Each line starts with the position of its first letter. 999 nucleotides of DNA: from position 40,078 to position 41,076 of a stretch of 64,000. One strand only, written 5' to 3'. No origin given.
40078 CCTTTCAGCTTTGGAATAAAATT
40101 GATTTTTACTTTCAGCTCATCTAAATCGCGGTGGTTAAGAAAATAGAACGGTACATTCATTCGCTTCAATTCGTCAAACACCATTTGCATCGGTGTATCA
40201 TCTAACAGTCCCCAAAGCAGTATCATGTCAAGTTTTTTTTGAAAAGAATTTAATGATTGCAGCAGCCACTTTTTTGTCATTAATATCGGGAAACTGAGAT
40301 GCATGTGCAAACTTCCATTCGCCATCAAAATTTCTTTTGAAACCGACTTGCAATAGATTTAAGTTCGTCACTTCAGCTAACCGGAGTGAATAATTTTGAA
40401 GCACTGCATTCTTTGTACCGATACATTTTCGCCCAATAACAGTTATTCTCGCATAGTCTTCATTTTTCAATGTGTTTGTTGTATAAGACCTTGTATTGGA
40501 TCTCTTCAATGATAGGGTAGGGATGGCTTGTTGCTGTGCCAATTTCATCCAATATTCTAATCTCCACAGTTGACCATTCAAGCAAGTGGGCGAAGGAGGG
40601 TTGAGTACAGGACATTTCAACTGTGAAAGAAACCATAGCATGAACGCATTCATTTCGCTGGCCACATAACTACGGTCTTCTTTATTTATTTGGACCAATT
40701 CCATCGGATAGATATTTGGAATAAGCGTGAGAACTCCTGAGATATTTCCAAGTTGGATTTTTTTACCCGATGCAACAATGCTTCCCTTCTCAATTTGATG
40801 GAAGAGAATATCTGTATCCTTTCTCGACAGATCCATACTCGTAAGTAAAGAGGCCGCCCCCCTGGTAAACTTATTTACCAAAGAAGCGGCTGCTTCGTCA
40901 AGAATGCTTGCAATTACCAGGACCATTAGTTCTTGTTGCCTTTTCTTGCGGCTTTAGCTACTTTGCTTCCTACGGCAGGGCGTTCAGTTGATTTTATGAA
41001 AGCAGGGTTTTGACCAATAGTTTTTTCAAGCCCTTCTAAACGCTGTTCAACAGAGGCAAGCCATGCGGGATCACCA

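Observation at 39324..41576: Translationally coupled trio: candidate substrate protein plus two ATP-grasp-type proteins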

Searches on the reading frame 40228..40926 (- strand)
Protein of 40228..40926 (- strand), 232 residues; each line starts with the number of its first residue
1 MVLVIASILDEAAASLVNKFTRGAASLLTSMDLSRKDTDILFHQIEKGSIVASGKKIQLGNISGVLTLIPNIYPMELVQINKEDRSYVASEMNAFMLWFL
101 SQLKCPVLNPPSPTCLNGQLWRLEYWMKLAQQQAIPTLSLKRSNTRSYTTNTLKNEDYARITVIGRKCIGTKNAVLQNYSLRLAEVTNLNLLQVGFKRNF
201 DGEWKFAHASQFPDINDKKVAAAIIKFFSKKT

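Call 3: search_protein_families(library=pfam, proteins=[window:40228-40926:-], max_evalue=0.1)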
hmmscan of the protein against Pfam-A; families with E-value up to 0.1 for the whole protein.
window:40228-40926:- (232 aa): 0 families

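Call 4: search_protein_families(library=ncbifam, proteins=[window:40228-40926:-], max_evalue=0.1)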
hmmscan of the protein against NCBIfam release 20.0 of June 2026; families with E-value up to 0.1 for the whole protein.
window:40228-40926:- (232 aa): 0 families

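Call 7: search_solved_structures(query=window:40228-40926:-, max_evalue=10, show_alignments=2)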
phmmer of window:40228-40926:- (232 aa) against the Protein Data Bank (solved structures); distinct sequences matched with E-value up to 10: 0.

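Call 13: find_homologous_proteins(query=window:40228-40926:-, max_evalue=0.001)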
Query window:40228-40926:- (232 aa): 3 proteins with E <= 0.001 among 327 candidates.
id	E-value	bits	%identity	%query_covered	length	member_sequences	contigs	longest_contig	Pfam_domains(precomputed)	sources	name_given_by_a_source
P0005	2.1e-148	510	100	100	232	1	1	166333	-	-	-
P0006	3.7e-74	267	54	99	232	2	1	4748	-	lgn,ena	-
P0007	5.9e-19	86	31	99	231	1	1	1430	-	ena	-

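Call 15: find_encoding_contigs(protein=P0006, flank=10000, max_places=6)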
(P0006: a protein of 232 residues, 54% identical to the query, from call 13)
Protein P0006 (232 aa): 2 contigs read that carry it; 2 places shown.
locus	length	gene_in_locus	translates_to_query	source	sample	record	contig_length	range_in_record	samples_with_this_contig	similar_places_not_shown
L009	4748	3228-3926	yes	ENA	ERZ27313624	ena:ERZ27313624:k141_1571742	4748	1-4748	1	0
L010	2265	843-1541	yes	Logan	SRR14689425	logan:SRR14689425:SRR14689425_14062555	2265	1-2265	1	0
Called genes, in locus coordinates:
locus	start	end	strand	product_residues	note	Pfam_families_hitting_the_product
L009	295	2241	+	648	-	PF07731:Cu-oxidase_2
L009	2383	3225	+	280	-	-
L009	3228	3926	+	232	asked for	-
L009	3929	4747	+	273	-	?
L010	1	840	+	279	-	?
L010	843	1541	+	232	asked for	-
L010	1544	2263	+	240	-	?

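Call 16: find_encoding_contigs(protein=P0007, flank=10000, max_places=6)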
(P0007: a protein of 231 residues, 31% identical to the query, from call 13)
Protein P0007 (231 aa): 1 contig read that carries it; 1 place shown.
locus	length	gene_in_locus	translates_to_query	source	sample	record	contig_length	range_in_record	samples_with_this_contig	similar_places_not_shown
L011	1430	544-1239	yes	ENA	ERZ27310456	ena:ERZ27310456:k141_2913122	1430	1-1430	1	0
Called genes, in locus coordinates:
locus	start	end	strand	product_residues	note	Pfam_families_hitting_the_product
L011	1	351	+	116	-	?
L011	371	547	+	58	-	-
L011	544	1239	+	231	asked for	-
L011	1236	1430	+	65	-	?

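Call 24: find_related_loci(query=A1, collection=genome_contigs, flank=6000)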
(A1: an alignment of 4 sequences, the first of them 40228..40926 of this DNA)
Query A1 (232 aa) in genome_contigs; peptide patterns used: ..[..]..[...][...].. (x = any residue, [..] = any of these).
8 stretches matched a pattern; 5 encode a relative of the query (tblastn E <= 1e-3); 5 distinct loci.
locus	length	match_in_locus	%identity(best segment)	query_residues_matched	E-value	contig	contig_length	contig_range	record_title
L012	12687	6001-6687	34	3-232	5e-38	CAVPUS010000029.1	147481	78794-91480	MAG: uncultured Acidobacteriota bacterium isolate MFD10071.bin.1.48 genome assembly, contig: contig_58339, whole genome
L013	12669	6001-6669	36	2-224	5e-36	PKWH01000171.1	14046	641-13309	MAG: Acidobacteria bacterium isolate palsa_289 73.20120500_P31.5_contig_617, whole genome shotgun sequence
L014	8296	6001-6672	35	2-226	5e-34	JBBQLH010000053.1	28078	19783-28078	MAG: Solirubrobacterales bacterium isolate Co_metawrap_516 Cmw_516_k141_16211996_length_28078_cov_34.9612, whole genome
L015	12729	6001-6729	29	1-232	1e-29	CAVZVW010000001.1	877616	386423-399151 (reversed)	MAG: uncultured Actinomycetota bacterium isolate MFD02134.bin.2.204 genome assembly, contig: contig_16106, whole genome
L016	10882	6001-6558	31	1-196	6e-21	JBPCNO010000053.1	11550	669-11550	MAG: Acidobacteriaceae bacterium isolate TH_ant_mag_132 S1Ck127_9588215_flag_1_multi_8.0000_len_11550, whole genome shot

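Call 34: search_solved_structures(query=A2, max_evalue=10, show_alignments=3)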
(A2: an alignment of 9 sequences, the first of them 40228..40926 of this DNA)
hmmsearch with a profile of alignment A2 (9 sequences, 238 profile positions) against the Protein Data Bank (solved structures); distinct sequences matched with E-value up to 10: 5.
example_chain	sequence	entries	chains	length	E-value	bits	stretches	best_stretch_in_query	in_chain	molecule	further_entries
3vpd_A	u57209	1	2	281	0.43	12.9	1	98-125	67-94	Ribosomal protein S6 modification protein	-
1uc8_A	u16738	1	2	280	0.59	12.5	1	98-124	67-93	lysine biosynthesis enzyme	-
1uc9_A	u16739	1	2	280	0.59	12.5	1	98-124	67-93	lysine biosynthesis enzyme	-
1t1e_A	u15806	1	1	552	1.5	11.2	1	139-202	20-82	kumamolisin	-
4wtp_A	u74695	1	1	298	1.8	10.9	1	9-61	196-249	beta-1,3-glucanosyltransferase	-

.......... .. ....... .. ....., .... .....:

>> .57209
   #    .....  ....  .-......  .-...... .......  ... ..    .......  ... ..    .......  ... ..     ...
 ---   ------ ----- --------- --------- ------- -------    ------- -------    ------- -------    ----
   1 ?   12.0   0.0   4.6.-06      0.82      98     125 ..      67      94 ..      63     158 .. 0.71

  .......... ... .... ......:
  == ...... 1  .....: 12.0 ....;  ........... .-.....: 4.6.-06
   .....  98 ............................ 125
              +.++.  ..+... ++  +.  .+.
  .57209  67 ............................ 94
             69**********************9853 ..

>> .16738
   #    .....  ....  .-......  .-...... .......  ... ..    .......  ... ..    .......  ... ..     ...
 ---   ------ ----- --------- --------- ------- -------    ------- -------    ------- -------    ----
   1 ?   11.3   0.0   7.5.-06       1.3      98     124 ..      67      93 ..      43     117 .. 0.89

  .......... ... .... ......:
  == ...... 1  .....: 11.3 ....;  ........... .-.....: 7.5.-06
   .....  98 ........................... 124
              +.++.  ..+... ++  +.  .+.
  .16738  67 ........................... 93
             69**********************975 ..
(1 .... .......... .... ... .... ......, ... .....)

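Call 35: find_homologous_proteins(query=A2, max_evalue=0.001)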
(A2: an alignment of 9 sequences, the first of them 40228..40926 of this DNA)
Query A2 (9 sequences) (232 aa, profile of the alignment): 104 proteins with E <= 0.001 among 8000 candidates.
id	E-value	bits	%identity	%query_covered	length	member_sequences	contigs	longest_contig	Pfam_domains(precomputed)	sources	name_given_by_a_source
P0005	9.7e-97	341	100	100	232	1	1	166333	-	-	-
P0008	3.2e-95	336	36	96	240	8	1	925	-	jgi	jgi:hypothetical protein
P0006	3.6e-95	336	54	99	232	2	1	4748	-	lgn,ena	-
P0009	7.1e-90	318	36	100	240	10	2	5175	-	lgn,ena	-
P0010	5.3e-82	293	37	99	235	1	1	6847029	-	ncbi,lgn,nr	ncbi:hypothetical protein NIES4074_02780 [Cylindrospermum sp. NIES-4074]|nr:hypothetical protein NIE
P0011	7.6e-81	289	38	99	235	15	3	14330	-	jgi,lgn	jgi:hypothetical protein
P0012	6.2e-79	283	35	98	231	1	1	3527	-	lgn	-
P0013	1.2e-78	282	35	98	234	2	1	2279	-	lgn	-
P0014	9.2e-78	279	33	99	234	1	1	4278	-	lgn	-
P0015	9.6e-78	279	30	100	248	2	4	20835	-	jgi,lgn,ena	jgi:hypothetical protein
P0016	1.2e-77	278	37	100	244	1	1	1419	-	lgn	-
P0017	4.0e-77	277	39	77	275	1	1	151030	-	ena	-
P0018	4.3e-77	277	33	98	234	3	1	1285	-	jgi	jgi:hypothetical protein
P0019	7.5e-77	276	34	99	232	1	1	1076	-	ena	-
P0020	1.2e-76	275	36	98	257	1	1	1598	-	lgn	-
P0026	1.1e-74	269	37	99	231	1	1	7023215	-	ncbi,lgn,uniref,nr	ncbi:hypothetical protein [Calothrix sp. PCC 7507]|uniref:hypothetical protein n=1 Tax=Calothrix sp.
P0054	7.7e-67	243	33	98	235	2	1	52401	-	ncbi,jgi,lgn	ncbi:MAG TPA: hypothetical protein VGM69_08515 [Chloroflexota bacterium]|jgi:hypothetical protein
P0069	2.1e-58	215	32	100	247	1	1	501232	-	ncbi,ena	-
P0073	1.8e-56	209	31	100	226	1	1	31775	-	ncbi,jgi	ncbi:MAG TPA: hypothetical protein VGL13_16050 [Polyangiaceae bacterium]|jgi:hypothetical protein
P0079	5.7e-54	201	31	81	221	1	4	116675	-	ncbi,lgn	-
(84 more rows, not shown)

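Call 36: find_encoding_contigs(protein=P0026, flank=8000, max_places=2)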
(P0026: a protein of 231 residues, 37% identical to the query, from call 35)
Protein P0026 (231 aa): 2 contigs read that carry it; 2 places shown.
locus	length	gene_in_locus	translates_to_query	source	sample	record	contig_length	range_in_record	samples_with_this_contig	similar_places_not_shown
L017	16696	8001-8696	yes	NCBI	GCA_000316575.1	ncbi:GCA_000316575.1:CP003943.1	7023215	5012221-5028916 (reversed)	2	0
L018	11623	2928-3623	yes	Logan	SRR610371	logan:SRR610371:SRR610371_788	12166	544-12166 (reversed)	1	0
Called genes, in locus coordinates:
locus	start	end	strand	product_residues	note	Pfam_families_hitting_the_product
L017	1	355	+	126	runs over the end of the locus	-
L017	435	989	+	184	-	-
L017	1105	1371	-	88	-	-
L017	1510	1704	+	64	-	-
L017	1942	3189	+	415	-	PF13742:tRNA_anti_2, PF01336:tRNA_anti-codon, PF02601:Exonuc_VII_L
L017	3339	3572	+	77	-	PF02609:Exonuc_VII_S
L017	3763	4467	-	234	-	-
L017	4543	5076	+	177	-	PF11210:DUF2996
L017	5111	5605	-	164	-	PF05154:TM2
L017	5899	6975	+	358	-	PF02915:Rubrerythrin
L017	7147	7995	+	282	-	-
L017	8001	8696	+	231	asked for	-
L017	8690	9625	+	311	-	PF08443:RimK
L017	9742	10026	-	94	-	PF01850:PIN (weak)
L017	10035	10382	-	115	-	-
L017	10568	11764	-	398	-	PF04313:HSDR_N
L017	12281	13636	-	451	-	PF01229:Glyco_hydro_39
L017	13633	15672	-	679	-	PF02706:Wzz (weak), PF13807:GNVR, PF01656:CbiA, PF13500:AAA_26 (weak), PF13614:AAA_31 (weak)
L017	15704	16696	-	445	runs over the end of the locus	PF04932:Wzy_C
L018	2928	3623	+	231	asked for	-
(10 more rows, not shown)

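Call 37: find_encoding_contigs(protein=P0010, flank=8000, max_places=2)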
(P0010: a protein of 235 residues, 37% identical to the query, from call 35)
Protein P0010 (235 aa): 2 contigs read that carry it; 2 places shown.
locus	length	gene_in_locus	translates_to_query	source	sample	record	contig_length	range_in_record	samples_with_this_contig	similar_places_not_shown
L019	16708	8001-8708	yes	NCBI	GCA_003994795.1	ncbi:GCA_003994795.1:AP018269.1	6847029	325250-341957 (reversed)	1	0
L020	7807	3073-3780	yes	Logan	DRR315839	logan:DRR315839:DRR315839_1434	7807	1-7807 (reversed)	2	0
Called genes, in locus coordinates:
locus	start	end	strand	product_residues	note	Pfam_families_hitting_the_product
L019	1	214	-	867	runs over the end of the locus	PF25546:DUF7925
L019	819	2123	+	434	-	PF00291:PALP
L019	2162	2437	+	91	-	PF02597:ThiS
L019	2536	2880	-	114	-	-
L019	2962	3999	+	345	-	PF01212:Beta_elim_lyase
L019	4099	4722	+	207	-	PF11210:DUF2996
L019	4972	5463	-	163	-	PF05154:TM2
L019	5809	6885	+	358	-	PF02915:Rubrerythrin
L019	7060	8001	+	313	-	-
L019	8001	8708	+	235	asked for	-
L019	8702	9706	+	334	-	PF02655:ATP-grasp_3 (weak), PF08443:RimK (weak)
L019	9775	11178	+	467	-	-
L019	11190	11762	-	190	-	PF00528:BPD_transp_1 (faint)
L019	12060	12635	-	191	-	PF04012:PspA_IM30 (weak), PF27863:Cyano_EgtBD, PF27865:CHP04376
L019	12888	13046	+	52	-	-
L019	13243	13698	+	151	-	PF01475:FUR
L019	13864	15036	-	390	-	PF01471:PG_binding_1, PF08823:PG_binding_2 (faint), PF09374:PG_binding_3 (faint), PF01471:PG_binding_1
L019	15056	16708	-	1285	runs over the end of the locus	PF02514:CobN-Mg_chel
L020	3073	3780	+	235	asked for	-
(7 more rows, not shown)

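Call 38: find_encoding_contigs(protein=P0073, flank=8000, max_places=2)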
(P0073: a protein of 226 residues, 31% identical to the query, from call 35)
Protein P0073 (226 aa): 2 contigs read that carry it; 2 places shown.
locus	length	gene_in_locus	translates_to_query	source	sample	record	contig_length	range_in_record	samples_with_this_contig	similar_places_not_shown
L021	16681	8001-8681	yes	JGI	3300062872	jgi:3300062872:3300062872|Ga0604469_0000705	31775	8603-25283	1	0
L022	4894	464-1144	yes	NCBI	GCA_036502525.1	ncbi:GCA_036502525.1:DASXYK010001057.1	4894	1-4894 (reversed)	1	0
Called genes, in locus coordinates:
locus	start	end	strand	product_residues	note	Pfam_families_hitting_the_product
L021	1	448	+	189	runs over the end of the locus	-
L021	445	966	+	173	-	-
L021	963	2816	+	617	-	-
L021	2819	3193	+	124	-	-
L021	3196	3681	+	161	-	-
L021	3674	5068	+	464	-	-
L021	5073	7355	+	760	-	-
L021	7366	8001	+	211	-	-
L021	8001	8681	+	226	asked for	-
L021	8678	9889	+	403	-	PF08443:RimK (weak)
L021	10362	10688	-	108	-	-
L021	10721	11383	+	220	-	PF01928:CYTH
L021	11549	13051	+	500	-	PF02518:HATPase_c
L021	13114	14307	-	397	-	-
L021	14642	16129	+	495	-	PF04616:Glyco_hydro_43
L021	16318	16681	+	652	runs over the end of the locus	PF05227:CHASE3, PF00989:PAS (faint), PF08448:PAS_4, PF13426:PAS_9 (weak), PF08447:PAS_3 (weak), PF13426:PAS_9, PF08447:PAS_3 (weak), PF00990:GGDEF, +1 more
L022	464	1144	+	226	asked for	-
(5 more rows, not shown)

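Call 58: list_cluster_members(proteins=[L017:8690-9622:+, L017:7147-7992:+, P0026, L019:8702-9703:+])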
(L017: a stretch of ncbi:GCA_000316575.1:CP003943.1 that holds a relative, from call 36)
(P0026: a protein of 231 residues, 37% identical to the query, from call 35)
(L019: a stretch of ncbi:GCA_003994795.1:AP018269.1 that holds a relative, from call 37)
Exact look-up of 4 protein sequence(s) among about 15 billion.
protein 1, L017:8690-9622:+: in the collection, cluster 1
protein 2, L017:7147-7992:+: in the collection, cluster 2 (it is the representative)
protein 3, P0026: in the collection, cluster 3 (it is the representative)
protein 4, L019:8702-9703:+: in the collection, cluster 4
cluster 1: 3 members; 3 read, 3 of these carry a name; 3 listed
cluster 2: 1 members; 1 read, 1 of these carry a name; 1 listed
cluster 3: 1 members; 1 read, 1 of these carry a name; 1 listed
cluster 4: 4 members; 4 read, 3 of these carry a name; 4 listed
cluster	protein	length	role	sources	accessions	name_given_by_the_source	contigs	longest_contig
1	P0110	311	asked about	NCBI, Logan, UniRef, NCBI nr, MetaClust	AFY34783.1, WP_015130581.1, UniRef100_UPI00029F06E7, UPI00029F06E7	RimK family alpha-L-glutamate ligase [Calothrix sp. PCC 7507] | ATP-grasp domain-containing protein n=1 Tax=Calothrix sp. PCC 7507 TaxID=99598 ... | ATP-grasp domain-containing protein [Calothrix sp. PCC 7507]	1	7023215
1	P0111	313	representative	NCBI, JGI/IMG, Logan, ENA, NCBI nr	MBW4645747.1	MAG: RimK domain-containing protein ATP-grasp [Goleter apudmare HA4340-LM2] | hypothetical protein | RimK domain-containing protein ATP-grasp [Goleter apudmare HA4340-LM2]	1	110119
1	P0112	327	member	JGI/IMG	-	hypothetical protein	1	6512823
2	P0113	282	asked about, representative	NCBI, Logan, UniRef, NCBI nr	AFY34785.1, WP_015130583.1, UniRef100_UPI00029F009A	hypothetical protein [Calothrix sp. PCC 7507] | hypothetical protein n=1 Tax=Calothrix sp. PCC 7507 TaxID=99598 RepID=UPI00029F009A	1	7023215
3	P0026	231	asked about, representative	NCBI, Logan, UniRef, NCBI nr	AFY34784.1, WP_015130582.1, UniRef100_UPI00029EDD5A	hypothetical protein [Calothrix sp. PCC 7507] | hypothetical protein n=1 Tax=Calothrix sp. PCC 7507 TaxID=99598 RepID=UPI00029EDD5A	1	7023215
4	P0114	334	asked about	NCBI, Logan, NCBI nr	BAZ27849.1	hypothetical protein NIES4074_02770 [Cylindrospermum sp. NIES-4074]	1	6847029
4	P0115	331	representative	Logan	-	-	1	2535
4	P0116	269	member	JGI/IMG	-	glutathione synthase/RimK-type ligase-like ATP-grasp enzyme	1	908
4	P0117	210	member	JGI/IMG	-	glutathione synthase/RimK-type ligase-like ATP-grasp enzyme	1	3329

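Call 71: predict_structure(alignment_id=A4)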
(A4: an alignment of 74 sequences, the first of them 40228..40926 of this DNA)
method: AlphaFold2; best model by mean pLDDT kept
length: 232 residues; sequences in the alignment: 74
mean_pLDDT: 94.4   pTM: 0.89
mean pLDDT of the five models: 94.4, 94.3, 94.1, 93.8, 93.8
residues with pLDDT >= 90: 211; 70-90: 10; 50-70: 11; < 50: 0
segments of 3 or more residues with pLDDT < 50: none
pLDDT, mean of each block of 10 residues (from residue 1): 97 98 97 95 95 97 98 97 98 97 96 95 96 96 70 77 98 98 97 97 96 97 95 59
secondary structure, 60 per line:
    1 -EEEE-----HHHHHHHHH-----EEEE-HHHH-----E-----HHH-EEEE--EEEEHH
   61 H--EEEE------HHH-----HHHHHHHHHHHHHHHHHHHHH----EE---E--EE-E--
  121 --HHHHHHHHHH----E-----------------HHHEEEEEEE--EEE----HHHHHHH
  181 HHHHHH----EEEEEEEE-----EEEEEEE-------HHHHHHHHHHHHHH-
elements in order: E2-5 H11-19 E25-28 H30-33 E49-52 E55-58 E64-67 H82-102 H123-132 E158-164 E167-169 H174-186 E191-198 E204-210 H218-231

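Call 75: fold_search(model_id=the predicted structure, library=pdb)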
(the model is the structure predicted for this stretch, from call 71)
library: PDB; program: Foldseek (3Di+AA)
matches with E <= 10: 972; with E <= 0.001: 98
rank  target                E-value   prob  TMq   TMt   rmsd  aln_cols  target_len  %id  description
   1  5ig9_F                7.2e-10  1.00  0.74  0.58   6.0       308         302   12  Crystal structure of macrocyclase MdnC bound with precursor peptide MdnA from Microcystis aeruginosa MRC (released 2016-09-21)
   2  9bou_A                3.3e-09  1.00  0.73  0.59   6.7       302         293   12  Crystal structure of ATP-grasp ligase PruB from Streptomyces coelicolor A3(2) (released 2024-12-18)
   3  5ig9_D                4.0e-09  1.00  0.70  0.55   6.6       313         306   12  Crystal structure of macrocyclase MdnC bound with precursor peptide MdnA from Microcystis aeruginosa MRC (released 2016-09-21)
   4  5ig9_E                4.5e-09  1.00  0.71  0.54   6.4       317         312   12  Crystal structure of macrocyclase MdnC bound with precursor peptide MdnA from Microcystis aeruginosa MRC (released 2016-09-21)
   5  5ig9_B                5.1e-09  1.00  0.72  0.56   5.9       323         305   11  Crystal structure of macrocyclase MdnC bound with precursor peptide MdnA from Microcystis aeruginosa MRC (released 2016-09-21)
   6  5ig9_G                7.0e-09  1.00  0.70  0.53   7.2       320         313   12  Crystal structure of macrocyclase MdnC bound with precursor peptide MdnA from Microcystis aeruginosa MRC (released 2016-09-21)
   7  7mgv_A                8.5e-09  1.00  0.71  0.52   6.2       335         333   11  Chryseobacterium gregarium RiPP-associated ATP-grasp ligase in complex with ADP, and a leader and core peptide (released 2021-06-23)
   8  9bou_B                1.1e-08  1.00  0.71  0.60   6.6       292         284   13  Crystal structure of ATP-grasp ligase PruB from Streptomyces coelicolor A3(2) (released 2024-12-18)
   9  5ig9_C                1.3e-08  1.00  0.73  0.56   6.2       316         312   12  Crystal structure of macrocyclase MdnC bound with precursor peptide MdnA from Microcystis aeruginosa MRC (released 2016-09-21)
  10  5ig9_H                1.3e-08  1.00  0.68  0.53   7.4       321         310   12  Crystal structure of macrocyclase MdnC bound with precursor peptide MdnA from Microcystis aeruginosa MRC (released 2016-09-21)
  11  7drm_B                1.4e-08  1.00  0.68  0.55   6.9       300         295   14  Structure of ATP-grasp ligase PsnB complexed with minimal precursor, Mg, and ADP (released 2021-09-08)
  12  5ig9_A                1.6e-08  1.00  0.72  0.54   6.8       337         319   12  Crystal structure of macrocyclase MdnC bound with precursor peptide MdnA from Microcystis aeruginosa MRC (released 2016-09-21)
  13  7drp_A                2.2e-08  1.00  0.70  0.54   6.6       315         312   14  Structure of ATP-grasp ligase PsnB complexed with phosphomimetic variant of minimal precursor, Mg, and ADP (released 2021-09-08)
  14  5ig8_B                4.7e-08  1.00  0.55  0.52   7.4       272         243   11  Crystal structure of macrocyclase MdnB from Microcystis aeruginosa MRC (released 2016-09-21)
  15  7drp_B                5.0e-08  1.00  0.66  0.54   7.0       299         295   14  Structure of ATP-grasp ligase PsnB complexed with phosphomimetic variant of minimal precursor, Mg, and ADP (released 2021-09-08)
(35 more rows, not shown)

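Call 77: list_cluster_members(proteins=[L009:2383-3222:+, L019:7060-7998:+, L021:7366-7998:+, L013:5550-5993:+, L013:4963-5421:+, L013:4024-4749:+, L014:5047-5976:+, L015:4748-5941:+, L016:3974-5995:+, L013:4138-4749:+])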
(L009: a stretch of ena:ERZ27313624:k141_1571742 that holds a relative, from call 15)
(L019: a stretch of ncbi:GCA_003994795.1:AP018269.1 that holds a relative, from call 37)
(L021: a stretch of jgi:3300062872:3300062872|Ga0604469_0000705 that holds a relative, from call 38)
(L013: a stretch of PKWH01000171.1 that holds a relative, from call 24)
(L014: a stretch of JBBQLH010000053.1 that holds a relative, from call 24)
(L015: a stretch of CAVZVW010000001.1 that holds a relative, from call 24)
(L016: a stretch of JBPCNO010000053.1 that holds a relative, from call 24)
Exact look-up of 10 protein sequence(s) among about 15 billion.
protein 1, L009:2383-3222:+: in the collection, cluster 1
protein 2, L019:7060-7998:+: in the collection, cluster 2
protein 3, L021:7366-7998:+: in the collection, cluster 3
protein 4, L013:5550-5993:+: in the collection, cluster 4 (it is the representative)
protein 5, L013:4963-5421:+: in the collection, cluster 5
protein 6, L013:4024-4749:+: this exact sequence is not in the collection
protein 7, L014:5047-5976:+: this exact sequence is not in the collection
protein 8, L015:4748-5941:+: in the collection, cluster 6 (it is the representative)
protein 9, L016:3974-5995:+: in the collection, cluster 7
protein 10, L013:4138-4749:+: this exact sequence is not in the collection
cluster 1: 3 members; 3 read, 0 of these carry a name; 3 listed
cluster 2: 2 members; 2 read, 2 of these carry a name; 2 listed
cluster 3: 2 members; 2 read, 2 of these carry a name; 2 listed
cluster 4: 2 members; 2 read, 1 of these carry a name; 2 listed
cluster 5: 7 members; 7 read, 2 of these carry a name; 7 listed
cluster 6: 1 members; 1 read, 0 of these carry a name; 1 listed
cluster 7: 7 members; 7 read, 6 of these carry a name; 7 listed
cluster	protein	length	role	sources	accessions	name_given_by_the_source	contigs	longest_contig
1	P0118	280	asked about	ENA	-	-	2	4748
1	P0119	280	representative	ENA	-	-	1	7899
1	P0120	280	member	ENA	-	-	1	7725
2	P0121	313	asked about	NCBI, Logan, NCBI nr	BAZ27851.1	hypothetical protein NIES4074_02790 [Cylindrospermum sp. NIES-4074]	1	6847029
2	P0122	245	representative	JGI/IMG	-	hypothetical protein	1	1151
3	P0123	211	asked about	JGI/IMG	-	hypothetical protein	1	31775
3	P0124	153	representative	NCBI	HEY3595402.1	MAG TPA: hypothetical protein VGL13_16055, partial [Polyangiaceae bacterium]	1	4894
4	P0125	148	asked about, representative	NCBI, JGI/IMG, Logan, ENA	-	hypothetical protein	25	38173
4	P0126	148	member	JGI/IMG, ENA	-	-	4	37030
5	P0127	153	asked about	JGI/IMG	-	hypothetical protein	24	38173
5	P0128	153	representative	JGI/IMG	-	-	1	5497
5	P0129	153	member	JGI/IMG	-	hypothetical protein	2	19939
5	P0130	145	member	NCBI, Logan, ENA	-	-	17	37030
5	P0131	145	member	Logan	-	-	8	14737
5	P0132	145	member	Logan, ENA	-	-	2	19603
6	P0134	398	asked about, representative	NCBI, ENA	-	-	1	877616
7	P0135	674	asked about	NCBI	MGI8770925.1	MAG: galactose oxidase-like domain-containing protein [Acidobacteriaceae bacterium]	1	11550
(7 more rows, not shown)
